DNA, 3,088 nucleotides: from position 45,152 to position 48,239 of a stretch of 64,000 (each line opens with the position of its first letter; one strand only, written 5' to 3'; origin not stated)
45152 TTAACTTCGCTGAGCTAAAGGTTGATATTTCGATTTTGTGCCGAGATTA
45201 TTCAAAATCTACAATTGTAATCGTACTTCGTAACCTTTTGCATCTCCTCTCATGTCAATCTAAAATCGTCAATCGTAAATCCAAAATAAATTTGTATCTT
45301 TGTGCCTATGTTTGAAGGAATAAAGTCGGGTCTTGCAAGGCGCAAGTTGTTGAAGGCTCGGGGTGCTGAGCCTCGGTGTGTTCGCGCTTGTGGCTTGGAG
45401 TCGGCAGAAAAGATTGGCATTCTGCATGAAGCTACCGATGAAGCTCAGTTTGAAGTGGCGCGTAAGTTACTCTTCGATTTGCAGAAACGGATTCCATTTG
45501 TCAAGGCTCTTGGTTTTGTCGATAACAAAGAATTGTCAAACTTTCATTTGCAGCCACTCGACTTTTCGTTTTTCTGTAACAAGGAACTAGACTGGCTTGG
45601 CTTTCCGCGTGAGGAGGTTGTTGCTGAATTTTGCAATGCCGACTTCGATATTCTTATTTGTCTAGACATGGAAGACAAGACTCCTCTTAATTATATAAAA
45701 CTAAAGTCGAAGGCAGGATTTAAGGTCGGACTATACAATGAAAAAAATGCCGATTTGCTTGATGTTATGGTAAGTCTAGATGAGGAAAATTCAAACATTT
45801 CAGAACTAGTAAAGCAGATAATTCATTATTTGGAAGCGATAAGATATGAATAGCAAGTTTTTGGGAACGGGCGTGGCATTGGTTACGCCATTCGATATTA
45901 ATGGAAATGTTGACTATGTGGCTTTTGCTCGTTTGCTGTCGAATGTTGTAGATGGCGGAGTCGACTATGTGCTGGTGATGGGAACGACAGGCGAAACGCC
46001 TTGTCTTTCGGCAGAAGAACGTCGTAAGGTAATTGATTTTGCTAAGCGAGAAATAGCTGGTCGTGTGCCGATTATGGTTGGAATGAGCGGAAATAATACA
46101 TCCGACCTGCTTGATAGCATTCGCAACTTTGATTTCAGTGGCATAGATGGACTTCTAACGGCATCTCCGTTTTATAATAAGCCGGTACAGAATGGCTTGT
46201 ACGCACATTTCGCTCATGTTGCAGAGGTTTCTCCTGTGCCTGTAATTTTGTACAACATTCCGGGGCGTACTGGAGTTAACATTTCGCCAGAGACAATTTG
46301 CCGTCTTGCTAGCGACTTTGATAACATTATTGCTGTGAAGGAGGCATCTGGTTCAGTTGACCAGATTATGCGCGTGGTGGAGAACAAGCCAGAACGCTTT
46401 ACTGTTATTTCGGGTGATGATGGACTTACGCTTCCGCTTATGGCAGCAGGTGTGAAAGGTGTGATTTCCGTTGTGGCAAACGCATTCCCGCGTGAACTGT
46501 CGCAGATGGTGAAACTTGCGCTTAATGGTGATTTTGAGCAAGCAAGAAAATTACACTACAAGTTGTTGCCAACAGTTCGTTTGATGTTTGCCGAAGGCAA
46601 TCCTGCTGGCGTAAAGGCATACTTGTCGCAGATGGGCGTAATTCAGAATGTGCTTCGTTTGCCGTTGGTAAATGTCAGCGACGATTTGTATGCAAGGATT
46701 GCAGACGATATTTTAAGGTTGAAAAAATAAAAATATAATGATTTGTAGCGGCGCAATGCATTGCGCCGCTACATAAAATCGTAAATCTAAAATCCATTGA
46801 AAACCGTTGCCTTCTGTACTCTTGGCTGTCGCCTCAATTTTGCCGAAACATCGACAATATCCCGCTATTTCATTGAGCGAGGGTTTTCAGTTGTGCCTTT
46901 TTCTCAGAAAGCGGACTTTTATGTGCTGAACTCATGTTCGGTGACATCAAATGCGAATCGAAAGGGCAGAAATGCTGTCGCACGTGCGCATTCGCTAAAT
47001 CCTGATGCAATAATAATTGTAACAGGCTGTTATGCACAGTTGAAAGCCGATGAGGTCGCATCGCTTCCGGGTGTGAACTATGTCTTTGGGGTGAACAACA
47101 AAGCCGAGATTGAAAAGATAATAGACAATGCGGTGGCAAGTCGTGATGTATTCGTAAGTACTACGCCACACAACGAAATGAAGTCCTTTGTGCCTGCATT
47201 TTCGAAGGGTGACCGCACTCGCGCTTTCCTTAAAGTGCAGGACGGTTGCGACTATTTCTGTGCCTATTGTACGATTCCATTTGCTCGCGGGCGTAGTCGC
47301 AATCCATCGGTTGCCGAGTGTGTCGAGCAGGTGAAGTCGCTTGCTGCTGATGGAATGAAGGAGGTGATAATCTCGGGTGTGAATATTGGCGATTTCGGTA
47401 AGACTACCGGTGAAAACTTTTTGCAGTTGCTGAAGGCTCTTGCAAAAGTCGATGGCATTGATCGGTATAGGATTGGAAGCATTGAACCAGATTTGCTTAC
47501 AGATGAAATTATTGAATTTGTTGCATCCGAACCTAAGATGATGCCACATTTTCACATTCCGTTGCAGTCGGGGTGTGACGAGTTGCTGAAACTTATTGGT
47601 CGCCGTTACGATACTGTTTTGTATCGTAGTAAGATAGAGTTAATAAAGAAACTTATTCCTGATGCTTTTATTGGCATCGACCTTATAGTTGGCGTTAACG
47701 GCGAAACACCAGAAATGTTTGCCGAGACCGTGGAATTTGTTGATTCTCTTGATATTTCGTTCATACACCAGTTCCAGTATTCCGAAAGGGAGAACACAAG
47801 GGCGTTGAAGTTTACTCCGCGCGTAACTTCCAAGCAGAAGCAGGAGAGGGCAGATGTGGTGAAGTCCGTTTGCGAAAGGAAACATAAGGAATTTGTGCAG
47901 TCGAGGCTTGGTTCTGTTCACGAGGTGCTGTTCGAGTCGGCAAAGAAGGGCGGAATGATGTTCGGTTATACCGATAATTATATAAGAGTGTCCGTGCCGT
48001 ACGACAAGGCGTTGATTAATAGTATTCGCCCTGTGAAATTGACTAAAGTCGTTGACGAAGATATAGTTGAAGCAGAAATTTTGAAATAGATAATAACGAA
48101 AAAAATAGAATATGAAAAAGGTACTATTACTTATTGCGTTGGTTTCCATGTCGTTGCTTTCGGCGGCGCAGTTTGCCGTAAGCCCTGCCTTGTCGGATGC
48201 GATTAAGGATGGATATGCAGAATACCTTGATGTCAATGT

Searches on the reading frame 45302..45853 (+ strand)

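Call 65: search_protein_families(library=pfam, proteins=[window:45302-45853:+], max_evalue=0.00001)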
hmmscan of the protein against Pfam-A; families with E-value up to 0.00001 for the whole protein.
window:45302-45853:+ (183 aa): 1 family
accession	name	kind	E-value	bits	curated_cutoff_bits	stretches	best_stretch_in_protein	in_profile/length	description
PF21857.2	DUF6913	-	1.4e-30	106.8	27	1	29-180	23-166/166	Family of unknown function (DUF6913)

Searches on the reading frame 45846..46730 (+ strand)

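Call 65: search_protein_families(library=pfam, proteins=[window:45846-46730:+], max_evalue=0.00001)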
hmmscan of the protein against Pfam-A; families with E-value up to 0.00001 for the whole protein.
window:45846-46730:+ (294 aa): 1 family
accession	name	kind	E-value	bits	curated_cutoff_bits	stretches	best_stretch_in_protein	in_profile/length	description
PF00701.28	DHDPS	-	4.2e-81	272.3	22.1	1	5-288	2-285/289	Dihydrodipicolinate synthetase family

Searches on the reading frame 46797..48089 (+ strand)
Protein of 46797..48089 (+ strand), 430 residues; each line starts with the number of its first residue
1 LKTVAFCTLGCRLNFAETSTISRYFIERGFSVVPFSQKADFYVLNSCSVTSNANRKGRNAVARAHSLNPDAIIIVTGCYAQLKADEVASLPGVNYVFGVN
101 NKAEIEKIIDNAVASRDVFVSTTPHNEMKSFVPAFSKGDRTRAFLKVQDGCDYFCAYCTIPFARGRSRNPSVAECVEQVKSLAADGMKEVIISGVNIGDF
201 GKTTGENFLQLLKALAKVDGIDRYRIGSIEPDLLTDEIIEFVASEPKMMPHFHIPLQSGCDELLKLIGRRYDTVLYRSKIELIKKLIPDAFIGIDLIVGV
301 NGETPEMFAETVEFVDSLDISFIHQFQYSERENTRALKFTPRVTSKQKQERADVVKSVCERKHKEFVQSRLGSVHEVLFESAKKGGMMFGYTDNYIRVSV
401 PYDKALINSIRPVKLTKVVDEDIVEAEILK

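Call 65: search_protein_families(library=pfam, proteins=[window:46797-48089:+], max_evalue=0.00001)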
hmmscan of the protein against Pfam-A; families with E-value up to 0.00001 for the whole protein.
window:46797-48089:+ (430 aa): 2 families
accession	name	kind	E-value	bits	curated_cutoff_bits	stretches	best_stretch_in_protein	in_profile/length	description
PF00919.26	UPF0004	-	9.5e-23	80.5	27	1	4-98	2-98/98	Uncharacterized protein family UPF0004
PF04055.27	Radical_SAM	-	7.1e-22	78.8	29.5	1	146-315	2-166/166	Radical SAM superfamily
